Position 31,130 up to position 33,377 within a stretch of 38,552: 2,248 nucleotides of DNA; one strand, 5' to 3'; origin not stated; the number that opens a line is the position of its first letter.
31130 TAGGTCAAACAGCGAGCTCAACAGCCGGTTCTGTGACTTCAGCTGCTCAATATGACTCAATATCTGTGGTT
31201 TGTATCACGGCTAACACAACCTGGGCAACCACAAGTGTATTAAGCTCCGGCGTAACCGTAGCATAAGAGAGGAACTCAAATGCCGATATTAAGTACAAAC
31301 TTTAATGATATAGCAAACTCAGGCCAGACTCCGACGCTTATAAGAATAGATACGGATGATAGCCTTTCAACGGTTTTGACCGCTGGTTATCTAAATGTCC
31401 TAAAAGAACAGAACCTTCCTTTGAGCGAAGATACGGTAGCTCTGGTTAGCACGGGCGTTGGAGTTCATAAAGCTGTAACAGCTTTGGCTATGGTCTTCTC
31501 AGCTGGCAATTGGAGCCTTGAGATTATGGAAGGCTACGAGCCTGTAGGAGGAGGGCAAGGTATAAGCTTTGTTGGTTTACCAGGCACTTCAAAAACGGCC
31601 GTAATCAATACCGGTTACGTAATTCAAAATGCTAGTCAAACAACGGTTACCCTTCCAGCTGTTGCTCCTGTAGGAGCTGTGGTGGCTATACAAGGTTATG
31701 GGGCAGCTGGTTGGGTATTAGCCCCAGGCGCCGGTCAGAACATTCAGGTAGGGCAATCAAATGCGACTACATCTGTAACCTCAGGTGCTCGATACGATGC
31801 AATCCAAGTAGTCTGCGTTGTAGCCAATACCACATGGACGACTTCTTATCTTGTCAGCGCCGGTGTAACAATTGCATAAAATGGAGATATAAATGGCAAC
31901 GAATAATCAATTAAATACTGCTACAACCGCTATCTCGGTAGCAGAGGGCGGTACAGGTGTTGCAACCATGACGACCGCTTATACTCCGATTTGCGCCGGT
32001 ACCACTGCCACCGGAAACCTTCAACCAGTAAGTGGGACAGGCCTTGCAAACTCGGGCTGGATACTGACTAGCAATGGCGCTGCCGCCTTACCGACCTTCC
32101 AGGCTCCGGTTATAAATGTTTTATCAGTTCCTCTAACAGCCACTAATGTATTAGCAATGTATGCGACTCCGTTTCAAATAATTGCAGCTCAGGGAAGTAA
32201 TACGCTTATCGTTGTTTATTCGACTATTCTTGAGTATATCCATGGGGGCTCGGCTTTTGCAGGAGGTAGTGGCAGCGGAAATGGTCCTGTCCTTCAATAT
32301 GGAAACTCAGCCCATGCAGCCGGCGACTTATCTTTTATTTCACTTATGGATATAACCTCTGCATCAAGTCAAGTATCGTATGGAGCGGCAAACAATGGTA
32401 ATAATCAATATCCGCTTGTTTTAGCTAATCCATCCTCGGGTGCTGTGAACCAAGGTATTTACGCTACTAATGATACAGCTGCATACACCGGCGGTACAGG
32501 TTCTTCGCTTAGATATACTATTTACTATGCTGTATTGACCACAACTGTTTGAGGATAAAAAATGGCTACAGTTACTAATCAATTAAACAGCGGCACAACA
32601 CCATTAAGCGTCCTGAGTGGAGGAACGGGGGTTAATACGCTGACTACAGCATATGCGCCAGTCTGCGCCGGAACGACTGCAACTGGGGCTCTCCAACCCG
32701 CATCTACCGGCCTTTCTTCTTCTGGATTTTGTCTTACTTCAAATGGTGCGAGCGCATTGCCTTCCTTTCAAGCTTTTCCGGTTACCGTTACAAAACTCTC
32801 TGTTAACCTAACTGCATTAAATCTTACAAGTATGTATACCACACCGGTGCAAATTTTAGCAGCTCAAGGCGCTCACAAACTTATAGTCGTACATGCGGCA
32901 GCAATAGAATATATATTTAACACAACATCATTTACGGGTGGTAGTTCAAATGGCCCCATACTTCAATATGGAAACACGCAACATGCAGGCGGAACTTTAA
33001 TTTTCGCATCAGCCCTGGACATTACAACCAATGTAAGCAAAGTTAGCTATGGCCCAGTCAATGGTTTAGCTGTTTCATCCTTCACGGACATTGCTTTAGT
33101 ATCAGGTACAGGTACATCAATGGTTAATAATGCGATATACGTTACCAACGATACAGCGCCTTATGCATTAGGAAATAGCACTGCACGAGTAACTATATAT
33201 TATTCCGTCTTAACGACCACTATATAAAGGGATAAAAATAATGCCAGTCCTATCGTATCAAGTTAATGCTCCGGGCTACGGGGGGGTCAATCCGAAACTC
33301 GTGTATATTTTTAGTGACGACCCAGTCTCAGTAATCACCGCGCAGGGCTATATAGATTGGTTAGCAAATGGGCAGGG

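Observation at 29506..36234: Seven paralogous fibre genes built combinatorially from two N-terminal and three C-terminal modules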

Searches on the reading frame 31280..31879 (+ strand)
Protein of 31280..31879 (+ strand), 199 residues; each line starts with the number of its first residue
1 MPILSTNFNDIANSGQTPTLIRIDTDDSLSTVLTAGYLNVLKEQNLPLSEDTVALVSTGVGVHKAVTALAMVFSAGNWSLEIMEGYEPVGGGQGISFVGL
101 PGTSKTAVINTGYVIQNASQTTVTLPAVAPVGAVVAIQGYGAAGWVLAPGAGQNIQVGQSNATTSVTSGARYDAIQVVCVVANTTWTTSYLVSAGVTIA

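Call 5: search_protein_families(library=phrogs, proteins=[window:31280-31879:+], max_evalue=0.01)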
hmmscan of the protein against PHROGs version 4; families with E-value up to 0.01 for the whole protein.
window:31280-31879:+ (199 aa): 0 families

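Call 6: search_protein_families(library=pfam, proteins=[window:31280-31879:+], max_evalue=0.1)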
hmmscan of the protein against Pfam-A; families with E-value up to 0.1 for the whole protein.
window:31280-31879:+ (199 aa): 0 families

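Call 12: search_dna_similar(query=window:31280-31879:+, collection=phages, mode=protein, max_rows=20, max_evalue=0.001)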
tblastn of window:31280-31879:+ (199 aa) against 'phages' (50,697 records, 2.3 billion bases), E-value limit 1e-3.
Records with a match: 1; places in all: 1; records where one place covers at least 80% of the query: 0.
Best place of each record, by identity: <60% 1.
By first word of the organism name: Microcoleus 1.
By host as written in the record: - 1.
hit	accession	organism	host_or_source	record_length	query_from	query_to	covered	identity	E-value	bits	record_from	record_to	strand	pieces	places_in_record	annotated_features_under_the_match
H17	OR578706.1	Microcoleus phage My-WqHQDG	river water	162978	101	186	43%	43.3%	5e-7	55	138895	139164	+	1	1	hypothetical protein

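Call 41: find_homologous_proteins(query=window:31280-31879:+)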
Query window:31280-31879:+ (199 aa): 82 proteins with E <= 0.001 among 1166 candidates.
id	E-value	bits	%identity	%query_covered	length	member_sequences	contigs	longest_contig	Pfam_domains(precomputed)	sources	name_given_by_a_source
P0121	7.7e-119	412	100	100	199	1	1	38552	-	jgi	-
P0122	2.0e-105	368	90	99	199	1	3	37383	-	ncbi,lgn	-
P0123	7.5e-95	334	78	100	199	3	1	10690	-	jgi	-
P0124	2.6e-83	296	72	100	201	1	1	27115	-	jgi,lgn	jgi:hypothetical protein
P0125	3.1e-83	296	69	100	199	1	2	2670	-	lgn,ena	-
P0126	9.2e-83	294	70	99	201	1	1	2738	-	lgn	-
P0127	9.5e-82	291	70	100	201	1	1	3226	-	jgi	jgi:hypothetical protein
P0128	1.6e-78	281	68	100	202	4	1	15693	-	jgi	-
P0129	2.4e-75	270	66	100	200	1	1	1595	-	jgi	jgi:hypothetical protein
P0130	5.6e-63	230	65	46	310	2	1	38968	-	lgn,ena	-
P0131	1.3e-53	199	66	76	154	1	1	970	-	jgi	jgi:hypothetical protein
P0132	2.4e-41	159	63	65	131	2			-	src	-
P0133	3.6e-33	133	68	52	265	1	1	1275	-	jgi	jgi:hypothetical protein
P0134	8.7e-29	119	64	54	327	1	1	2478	-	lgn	-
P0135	3.8e-28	116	66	53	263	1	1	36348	-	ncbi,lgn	-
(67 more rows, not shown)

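Call 51: predict_structure(alignment_id=A4)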
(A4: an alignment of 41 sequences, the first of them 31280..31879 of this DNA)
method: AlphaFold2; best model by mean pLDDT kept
length: 199 residues; sequences in the alignment: 41
mean_pLDDT: 87.2   pTM: 0.54
mean pLDDT of the five models: 87.2, 85.5, 85.5, 85.0, 83.4
residues with pLDDT >= 90: 110; 70-90: 70; 50-70: 11; < 50: 8
segments of 3 or more residues with pLDDT < 50: 86-93
pLDDT, mean of each block of 10 residues (from residue 1): 79 70 89 92 88 88 82 93 57 72 88 91 93 93 93 96 96 95 95 94
secondary structure, 60 per line:
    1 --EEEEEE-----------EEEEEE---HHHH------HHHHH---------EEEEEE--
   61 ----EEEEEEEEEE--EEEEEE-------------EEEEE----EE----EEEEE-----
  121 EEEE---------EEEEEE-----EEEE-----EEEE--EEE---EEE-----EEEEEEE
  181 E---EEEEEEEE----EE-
elements in order: E3-8 E20-25 H29-32 H39-43 E53-58 E65-74 E77-82 E96-100 E111-115 E121-124 E134-139 E145-148 E154-157 E160-162 E166-168 E174-181 E185-192

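Call 54: fold_search(model_id=the predicted structure, library=pdb)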
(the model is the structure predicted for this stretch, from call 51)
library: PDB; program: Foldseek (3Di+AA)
matches with E <= 10: 145; with E <= 0.001: 9
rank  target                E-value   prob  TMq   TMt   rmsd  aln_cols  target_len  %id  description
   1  7rfo_B                3.3e-06  1.00  0.42  0.27   9.7       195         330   19  SeMet Tailspike protein 4 (TSP4) phage CBA120, residues 1-335, obtained in the presence of LiSO4 (released 2022-02-23)
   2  7rej_A                9.1e-06  1.00  0.43  0.28   9.3       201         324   20  Tailspike protein 4 (TSP4) from phage CBA120, residues 1-335, obtained in the presence of NaK-Tartrate (released 2022-02-23)
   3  7rfv                  1.4e-05  1.00  0.44  0.37  10.3       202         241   18  Tailspike protein 4 (TSP4) from phage CBA120, residues 1-250, obtained in the presence of PEG8000 (released 2022-02-23)
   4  7rej_B                1.9e-05  1.00  0.44  0.35   9.7       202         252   18  Tailspike protein 4 (TSP4) from phage CBA120, residues 1-335, obtained in the presence of NaK-Tartrate (released 2022-02-23)
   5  7rfo_C                2.5e-05  1.00  0.45  0.29   9.5       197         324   20  SeMet Tailspike protein 4 (TSP4) phage CBA120, residues 1-335, obtained in the presence of LiSO4 (released 2022-02-23)
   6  9f4a_LS               3.3e-05  1.00  0.42  0.15   9.5       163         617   14  Interface between baseplate cup and extended tail tube/sheath of Klebsiella phage KP1 variant vB_Kpn_Lilla1 (released 2025-05-14)
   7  7rfo_A                6.1e-05  1.00  0.44  0.29   8.8       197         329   18  SeMet Tailspike protein 4 (TSP4) phage CBA120, residues 1-335, obtained in the presence of LiSO4 (released 2022-02-23)
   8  9ny6_C                1.3e-04  1.00  0.38  0.27   3.7       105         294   15  Pseudomonas phage Pa223 capsid spike (released 2025-08-06)
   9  9f4b_FA               7.5e-04  1.00  0.38  0.14   4.0       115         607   14  Pre-assembled baseplate cup of Klebsiella phage KP1 variant vB_Kpn_Lilla1 (released 2025-05-14)
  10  6o38_A                4.4e-02  0.80  0.34  0.15   8.9       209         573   16  Structure of a chaperone-substrate complex (released 2019-07-24)
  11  6o38_C                4.7e-02  0.84  0.35  0.17   8.7       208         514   16  Structure of a chaperone-substrate complex (released 2019-07-24)
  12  6o38_F                4.7e-02  0.77  0.34  0.15   8.9       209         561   16  Structure of a chaperone-substrate complex (released 2019-07-24)
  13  1hf2_C                2.8e-01  0.14  0.26  0.25   9.8       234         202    9  Crystal structure of the bacterial cell-division inhibitor MinC from T. maritima (released 2001-05-30)
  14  9eg4_H                7.3e-01  0.91  0.32  0.63   3.8        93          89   13  Cryo-EM structure of the icosahedral capsid of LME-1 phage (released 2025-04-16)
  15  6gvw_F                8.1e-01  0.21  0.19  0.13   5.4        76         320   12  Crystal structure of the BRCA1-A complex (released 2019-07-10)
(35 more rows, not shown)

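Call 71: fold_search(model_id=the predicted structure, library=viral)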
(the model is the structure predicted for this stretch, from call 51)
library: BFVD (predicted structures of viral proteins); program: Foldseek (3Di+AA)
matches with E <= 10: 781; with E <= 0.001: 318
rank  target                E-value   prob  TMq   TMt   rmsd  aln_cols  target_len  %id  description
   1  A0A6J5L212            5.8e-15  1.00  0.57  0.46   7.7       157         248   39  Uncharacterized protein [uncultured Caudovirales phage]
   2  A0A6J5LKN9            1.2e-14  1.00  0.56  0.18   6.2       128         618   46  Uncharacterized protein [uncultured Caudovirales phage]
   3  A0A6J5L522            2.6e-13  1.00  0.53  0.27  11.9       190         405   29  Uncharacterized protein [uncultured Caudovirales phage]
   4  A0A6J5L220            1.0e-12  1.00  0.50  0.20  14.1       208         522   27  Uncharacterized protein [uncultured Caudovirales phage]
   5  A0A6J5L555            1.9e-12  1.00  0.54  0.56   8.7       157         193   35  Uncharacterized protein [uncultured Caudovirales phage]
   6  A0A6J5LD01            2.8e-12  1.00  0.63  0.59   2.4       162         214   25  Uncharacterized protein [uncultured Caudovirales phage]
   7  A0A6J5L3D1            2.8e-12  1.00  0.52  0.42   8.8       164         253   26  Uncharacterized protein [uncultured Caudovirales phage]
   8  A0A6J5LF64            5.0e-12  1.00  0.52  0.46  16.3       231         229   19  Uncharacterized protein [uncultured Caudovirales phage]
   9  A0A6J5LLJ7            7.3e-12  1.00  0.52  0.41   7.7       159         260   28  Uncharacterized protein [uncultured Caudovirales phage]
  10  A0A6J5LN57            8.7e-12  1.00  0.52  0.27   7.5       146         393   29  Trimeric autotransporter adhesin YadA-like head domain-containing protein [uncultured Caudovirales phage]
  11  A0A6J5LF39            1.0e-11  1.00  0.51  0.53  14.0       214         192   19  Uncharacterized protein [uncultured Caudovirales phage]
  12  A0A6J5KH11            1.4e-11  1.00  0.54  0.25   7.0       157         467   29  Uncharacterized protein [uncultured Caudovirales phage]
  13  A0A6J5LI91            6.8e-10  1.00  0.48  0.55   6.0       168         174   21  Peptidase A1 domain-containing protein [uncultured Caudovirales phage]
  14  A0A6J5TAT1            1.8e-09  1.00  0.52  0.62   3.8       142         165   22  Uncharacterized protein [uncultured Caudovirales phage]
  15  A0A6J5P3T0            3.4e-08  1.00  0.49  0.20  10.2       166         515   19  Uncharacterized protein [uncultured Caudovirales phage]
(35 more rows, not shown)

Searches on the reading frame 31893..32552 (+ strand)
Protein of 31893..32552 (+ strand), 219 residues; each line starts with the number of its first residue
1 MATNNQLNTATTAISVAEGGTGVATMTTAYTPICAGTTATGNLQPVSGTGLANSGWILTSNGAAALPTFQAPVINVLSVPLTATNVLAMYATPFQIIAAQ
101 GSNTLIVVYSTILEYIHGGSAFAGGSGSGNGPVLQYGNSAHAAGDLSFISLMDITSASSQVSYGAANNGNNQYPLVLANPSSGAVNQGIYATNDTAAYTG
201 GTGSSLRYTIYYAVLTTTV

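Call 5: search_protein_families(library=phrogs, proteins=[window:31893-32552:+], max_evalue=0.01)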
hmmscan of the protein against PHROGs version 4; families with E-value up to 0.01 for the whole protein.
window:31893-32552:+ (219 aa): 0 families

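Call 6: search_protein_families(library=pfam, proteins=[window:31893-32552:+], max_evalue=0.1)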
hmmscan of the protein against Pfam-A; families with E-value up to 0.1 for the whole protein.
window:31893-32552:+ (219 aa): 0 families

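Call 13: find_encoding_contigs(protein=window:31893-32552:+, flank=10000, max_places=8)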
Protein window:31893-32552:+ (219 aa): no gene with exactly this product is on record in the collection.

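Call 28: search_solved_structures(query=A1, max_evalue=1, show_alignments=1)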
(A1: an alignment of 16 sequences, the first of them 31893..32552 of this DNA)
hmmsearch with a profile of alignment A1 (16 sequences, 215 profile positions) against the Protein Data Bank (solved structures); distinct sequences matched with E-value up to 1: 3.
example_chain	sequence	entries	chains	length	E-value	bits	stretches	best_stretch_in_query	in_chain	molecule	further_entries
9eg4_H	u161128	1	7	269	2.6e-24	89.3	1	73-213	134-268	orf16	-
9oh5_A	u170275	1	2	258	0.00095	22.1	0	154-206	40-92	MS2 CPM58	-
8j07_c2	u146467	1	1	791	0.097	15.5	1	121-196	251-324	IQ and ubiquitin-like domain-containing protein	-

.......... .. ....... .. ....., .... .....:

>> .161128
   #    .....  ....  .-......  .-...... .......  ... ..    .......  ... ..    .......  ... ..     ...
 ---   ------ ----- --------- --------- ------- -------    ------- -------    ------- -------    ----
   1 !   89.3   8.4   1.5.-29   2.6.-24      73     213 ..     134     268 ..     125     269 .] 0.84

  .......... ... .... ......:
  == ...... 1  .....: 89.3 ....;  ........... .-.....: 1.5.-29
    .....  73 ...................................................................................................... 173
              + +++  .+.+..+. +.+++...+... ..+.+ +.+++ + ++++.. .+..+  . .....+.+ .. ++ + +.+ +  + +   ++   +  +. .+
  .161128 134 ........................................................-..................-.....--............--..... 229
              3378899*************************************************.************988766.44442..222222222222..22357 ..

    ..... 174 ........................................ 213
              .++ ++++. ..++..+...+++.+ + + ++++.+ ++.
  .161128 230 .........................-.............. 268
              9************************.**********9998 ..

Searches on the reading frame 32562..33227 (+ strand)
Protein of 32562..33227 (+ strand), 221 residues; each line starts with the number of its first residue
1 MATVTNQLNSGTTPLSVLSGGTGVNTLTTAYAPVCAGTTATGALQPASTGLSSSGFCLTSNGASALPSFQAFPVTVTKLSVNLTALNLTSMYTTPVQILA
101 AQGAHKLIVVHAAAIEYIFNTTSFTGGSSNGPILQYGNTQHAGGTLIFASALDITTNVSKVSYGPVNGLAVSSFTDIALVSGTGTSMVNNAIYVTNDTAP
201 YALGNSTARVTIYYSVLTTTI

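Call 5: search_protein_families(library=phrogs, proteins=[window:32562-33227:+], max_evalue=0.01)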
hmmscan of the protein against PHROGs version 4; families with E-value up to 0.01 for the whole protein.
window:32562-33227:+ (221 aa): 0 families

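Call 6: search_protein_families(library=pfam, proteins=[window:32562-33227:+], max_evalue=0.1)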
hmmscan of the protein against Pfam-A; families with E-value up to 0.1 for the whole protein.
window:32562-33227:+ (221 aa): 1 family
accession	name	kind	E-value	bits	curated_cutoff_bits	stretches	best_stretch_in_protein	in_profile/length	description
PF06566.16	Chon_Sulph_att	-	0.088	13.1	25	0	35-98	65-128/250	Chondroitin sulphate attachment domain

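Call 33: search_dna_similar(query=window:32562-33227:+, collection=plasmids, mode=protein, max_evalue=0.01)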
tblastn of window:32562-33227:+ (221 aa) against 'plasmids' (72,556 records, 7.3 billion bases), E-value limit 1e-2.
Records with a match: 1; places in all: 1; records where one place covers at least 80% of the query: 0.
Best place of each record, by identity: <60% 1.
By first word of the organism name: Legionella 1.
By predicted mobility (MOB-suite, as given by PLSDB): non-mobilizable 1.
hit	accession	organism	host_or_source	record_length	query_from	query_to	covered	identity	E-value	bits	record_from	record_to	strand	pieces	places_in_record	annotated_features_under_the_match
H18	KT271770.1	Legionella pneumophila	water facility during outbreak of ...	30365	79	219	64%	34.5%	8e-9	62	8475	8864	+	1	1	hypothetical protein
